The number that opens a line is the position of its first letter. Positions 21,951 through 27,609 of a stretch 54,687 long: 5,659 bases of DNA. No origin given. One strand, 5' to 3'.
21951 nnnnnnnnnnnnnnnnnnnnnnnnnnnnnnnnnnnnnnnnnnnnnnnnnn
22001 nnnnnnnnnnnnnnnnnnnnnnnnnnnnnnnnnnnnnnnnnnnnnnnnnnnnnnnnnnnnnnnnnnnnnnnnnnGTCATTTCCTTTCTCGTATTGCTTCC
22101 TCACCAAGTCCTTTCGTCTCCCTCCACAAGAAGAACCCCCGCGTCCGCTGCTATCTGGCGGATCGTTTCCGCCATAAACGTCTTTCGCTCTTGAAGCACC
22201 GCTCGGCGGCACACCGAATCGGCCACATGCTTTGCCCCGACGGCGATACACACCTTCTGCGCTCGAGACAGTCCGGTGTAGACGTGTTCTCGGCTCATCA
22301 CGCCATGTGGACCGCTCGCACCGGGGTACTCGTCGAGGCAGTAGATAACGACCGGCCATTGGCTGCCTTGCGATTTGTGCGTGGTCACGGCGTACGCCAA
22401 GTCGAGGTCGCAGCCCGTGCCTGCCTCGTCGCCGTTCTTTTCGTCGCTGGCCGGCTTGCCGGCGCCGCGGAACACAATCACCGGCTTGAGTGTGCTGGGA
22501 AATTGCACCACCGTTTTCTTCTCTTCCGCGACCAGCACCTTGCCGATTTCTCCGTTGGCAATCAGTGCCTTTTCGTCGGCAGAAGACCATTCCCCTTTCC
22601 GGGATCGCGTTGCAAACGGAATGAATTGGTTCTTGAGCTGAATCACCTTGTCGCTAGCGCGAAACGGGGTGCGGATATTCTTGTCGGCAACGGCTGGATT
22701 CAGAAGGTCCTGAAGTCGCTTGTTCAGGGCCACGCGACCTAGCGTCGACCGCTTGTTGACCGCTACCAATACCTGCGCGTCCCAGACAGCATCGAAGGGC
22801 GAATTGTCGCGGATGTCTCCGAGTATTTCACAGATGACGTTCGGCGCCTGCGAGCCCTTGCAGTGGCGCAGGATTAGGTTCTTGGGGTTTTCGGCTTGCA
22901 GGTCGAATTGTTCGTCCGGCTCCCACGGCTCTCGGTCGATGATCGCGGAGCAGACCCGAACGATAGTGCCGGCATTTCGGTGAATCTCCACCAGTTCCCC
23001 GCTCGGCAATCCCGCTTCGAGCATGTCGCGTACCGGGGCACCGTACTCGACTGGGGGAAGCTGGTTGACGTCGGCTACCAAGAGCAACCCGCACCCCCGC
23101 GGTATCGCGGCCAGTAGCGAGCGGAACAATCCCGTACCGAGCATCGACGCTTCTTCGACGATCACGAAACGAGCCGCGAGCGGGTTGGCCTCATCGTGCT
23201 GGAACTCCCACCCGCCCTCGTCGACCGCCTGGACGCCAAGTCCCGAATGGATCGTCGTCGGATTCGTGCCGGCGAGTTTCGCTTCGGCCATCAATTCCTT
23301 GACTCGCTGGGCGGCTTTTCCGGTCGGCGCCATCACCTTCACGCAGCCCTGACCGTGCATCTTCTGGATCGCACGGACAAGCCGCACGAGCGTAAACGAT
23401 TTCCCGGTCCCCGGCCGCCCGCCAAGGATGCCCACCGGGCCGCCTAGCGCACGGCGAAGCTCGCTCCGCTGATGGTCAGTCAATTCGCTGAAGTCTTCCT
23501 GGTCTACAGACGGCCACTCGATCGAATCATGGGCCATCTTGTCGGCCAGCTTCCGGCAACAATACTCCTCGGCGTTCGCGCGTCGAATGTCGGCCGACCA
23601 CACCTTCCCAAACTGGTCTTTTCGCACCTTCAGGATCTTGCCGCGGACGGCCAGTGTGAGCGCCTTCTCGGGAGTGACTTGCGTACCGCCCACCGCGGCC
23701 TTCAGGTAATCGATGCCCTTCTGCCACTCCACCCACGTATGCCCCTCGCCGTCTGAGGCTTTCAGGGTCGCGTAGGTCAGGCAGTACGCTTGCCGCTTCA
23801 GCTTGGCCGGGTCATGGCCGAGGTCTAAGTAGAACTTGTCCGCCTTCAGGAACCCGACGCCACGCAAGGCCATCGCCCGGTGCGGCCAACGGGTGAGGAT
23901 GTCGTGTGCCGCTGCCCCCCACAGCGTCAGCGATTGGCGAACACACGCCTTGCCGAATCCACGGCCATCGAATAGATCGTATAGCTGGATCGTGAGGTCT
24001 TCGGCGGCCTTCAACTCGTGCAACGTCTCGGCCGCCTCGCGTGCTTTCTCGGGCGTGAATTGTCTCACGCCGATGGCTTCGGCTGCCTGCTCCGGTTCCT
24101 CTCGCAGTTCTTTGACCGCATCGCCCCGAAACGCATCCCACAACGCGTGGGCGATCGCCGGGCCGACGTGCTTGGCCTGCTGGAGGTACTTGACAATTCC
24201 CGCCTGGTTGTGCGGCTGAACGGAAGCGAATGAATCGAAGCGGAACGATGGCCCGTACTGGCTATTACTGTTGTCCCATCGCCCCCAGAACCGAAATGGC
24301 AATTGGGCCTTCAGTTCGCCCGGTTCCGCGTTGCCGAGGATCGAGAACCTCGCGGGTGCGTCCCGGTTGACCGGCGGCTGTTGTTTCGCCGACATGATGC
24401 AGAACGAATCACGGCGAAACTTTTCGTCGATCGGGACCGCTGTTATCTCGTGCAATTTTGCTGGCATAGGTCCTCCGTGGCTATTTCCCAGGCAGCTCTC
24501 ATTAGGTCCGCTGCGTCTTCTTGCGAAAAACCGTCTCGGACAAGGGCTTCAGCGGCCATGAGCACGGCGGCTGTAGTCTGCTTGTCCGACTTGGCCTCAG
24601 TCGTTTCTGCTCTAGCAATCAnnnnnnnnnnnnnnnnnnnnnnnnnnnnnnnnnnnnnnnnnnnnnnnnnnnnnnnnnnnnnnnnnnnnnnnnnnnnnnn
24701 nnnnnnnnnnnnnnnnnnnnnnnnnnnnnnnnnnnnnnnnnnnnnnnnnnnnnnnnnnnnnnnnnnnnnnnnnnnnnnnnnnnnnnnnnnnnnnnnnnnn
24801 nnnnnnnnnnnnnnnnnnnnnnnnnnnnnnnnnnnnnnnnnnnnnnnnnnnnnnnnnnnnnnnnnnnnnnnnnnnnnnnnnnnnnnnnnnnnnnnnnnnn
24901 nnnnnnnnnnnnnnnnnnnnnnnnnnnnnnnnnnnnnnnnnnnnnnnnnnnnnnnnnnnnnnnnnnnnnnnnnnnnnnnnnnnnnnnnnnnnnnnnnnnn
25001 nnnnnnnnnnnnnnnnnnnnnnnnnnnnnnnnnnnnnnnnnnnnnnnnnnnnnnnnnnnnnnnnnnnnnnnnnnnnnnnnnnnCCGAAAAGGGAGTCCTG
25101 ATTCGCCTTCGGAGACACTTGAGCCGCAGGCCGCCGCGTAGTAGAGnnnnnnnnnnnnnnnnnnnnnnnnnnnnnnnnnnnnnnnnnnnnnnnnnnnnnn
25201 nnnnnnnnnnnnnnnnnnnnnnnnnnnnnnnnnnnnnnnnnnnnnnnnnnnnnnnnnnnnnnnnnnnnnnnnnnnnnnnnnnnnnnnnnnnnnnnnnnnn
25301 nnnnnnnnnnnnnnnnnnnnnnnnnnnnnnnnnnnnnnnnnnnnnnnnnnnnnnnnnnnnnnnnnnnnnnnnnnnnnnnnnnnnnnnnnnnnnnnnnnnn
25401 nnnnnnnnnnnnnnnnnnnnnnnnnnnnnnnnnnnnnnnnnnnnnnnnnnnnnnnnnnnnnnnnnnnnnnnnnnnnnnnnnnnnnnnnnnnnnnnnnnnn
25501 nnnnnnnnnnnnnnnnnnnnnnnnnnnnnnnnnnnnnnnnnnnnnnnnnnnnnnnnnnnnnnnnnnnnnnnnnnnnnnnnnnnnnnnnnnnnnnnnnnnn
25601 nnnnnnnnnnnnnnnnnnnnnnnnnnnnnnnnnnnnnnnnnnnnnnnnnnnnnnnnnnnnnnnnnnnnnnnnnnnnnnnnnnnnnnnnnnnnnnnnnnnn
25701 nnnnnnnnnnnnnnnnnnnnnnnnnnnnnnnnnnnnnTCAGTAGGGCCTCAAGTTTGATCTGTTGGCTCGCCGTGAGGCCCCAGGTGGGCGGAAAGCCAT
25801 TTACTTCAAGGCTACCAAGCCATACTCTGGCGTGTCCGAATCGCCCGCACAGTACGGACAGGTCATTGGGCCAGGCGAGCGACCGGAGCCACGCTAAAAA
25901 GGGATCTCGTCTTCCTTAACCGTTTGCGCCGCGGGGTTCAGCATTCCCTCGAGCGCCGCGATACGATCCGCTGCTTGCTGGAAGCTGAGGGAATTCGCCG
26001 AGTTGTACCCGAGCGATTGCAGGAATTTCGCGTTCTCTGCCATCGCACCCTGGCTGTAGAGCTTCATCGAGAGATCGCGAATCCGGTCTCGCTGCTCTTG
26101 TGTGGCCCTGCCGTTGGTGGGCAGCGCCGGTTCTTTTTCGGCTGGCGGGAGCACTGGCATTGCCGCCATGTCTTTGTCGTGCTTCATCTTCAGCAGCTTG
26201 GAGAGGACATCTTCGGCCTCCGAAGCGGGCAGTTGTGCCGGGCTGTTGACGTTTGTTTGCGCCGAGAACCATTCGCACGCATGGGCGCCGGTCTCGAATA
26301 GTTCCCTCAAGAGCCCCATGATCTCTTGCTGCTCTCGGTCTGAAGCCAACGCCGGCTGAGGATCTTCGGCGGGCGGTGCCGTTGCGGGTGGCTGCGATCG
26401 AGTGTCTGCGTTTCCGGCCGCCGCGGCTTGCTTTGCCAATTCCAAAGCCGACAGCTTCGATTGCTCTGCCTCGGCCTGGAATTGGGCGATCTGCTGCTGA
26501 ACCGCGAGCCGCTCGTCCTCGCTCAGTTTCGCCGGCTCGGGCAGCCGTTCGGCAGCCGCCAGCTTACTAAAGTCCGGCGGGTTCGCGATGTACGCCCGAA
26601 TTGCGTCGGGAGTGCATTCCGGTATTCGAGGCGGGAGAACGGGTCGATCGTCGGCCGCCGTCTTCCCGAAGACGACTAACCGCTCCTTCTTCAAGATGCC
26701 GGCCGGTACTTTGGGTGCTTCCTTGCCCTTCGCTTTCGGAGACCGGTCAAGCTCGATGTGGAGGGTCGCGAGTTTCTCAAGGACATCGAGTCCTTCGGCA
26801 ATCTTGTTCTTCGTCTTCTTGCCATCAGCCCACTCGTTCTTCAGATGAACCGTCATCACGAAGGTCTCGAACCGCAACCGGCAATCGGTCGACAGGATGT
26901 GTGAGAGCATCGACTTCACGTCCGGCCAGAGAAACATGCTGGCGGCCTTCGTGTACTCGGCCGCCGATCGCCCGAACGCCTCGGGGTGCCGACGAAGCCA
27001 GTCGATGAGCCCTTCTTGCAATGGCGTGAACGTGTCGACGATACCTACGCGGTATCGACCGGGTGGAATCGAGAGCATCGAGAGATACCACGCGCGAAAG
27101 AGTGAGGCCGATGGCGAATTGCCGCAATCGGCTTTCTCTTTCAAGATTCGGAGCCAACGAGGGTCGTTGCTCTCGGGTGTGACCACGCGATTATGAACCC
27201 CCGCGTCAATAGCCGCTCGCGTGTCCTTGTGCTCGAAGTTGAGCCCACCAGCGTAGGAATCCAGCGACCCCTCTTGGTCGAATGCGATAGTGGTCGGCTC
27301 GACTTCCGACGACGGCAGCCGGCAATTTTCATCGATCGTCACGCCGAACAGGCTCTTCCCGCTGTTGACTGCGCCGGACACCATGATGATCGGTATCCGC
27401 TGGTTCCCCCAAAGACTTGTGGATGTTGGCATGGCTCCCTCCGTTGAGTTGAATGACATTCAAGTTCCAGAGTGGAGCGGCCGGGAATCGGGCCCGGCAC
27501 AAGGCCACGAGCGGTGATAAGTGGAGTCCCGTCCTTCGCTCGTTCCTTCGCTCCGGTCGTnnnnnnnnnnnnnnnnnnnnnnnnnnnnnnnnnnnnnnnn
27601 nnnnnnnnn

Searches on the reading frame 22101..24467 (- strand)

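Call 51: search_protein_families(library=phrogs, proteins=[window:22101-24467:-], max_evalue=0.001)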
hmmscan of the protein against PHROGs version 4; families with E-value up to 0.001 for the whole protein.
window:22101-24467:- (788 aa): 2 families
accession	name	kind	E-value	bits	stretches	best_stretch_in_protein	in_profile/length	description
phrog_4412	-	DNA, RNA and nucleotide metabolism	2.4e-81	275.1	1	32-770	38-739/743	exonuclease V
phrog_325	-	DNA, RNA and nucleotide metabolism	2.9e-52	179.1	1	307-768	449-890/986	Dda-like helicase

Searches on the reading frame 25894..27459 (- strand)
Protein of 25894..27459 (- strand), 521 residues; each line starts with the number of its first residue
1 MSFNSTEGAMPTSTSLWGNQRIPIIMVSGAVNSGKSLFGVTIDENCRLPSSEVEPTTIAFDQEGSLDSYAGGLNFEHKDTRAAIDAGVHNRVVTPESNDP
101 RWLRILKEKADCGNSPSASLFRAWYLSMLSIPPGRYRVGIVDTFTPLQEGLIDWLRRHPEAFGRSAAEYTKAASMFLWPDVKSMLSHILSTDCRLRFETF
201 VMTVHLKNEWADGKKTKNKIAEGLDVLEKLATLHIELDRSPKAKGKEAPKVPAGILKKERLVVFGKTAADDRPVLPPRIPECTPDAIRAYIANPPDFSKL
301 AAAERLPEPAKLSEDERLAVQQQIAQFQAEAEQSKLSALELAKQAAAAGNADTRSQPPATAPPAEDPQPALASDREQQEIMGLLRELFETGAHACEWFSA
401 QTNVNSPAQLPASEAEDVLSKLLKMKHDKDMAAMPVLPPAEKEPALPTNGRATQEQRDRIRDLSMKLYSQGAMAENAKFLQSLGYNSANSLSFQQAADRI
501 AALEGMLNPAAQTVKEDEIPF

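Call 6: search_protein_families(library=pfam, proteins=[window:25894-27459:-], max_evalue=0.01)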
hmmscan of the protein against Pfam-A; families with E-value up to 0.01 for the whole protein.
window:25894-27459:- (521 aa): 1 family
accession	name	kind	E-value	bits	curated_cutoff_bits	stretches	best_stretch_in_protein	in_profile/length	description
PF06252.17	GemA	-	0.0019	19.6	27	1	397-506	9-116/119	Bacteriophage Mu, GemA protein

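Call 19: find_related_loci(query=A2, collection=viral_contigs, flank=4000)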
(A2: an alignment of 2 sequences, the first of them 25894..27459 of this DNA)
Query A2 (521 aa) in viral_contigs; peptide patterns used: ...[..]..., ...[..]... (x = any residue, [..] = any of these).
54 stretches matched a pattern; 2 encode a relative of the query (tblastn E <= 1e-3); 2 distinct loci.
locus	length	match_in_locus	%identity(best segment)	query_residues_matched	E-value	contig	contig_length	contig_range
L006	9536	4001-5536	65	10-521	0e+0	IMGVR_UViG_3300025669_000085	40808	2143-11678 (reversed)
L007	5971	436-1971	65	10-521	0e+0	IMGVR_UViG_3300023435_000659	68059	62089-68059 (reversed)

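Call 51: search_protein_families(library=phrogs, proteins=[window:25894-27459:-], max_evalue=0.001)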
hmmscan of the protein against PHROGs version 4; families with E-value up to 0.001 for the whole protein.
window:25894-27459:- (521 aa): 0 families
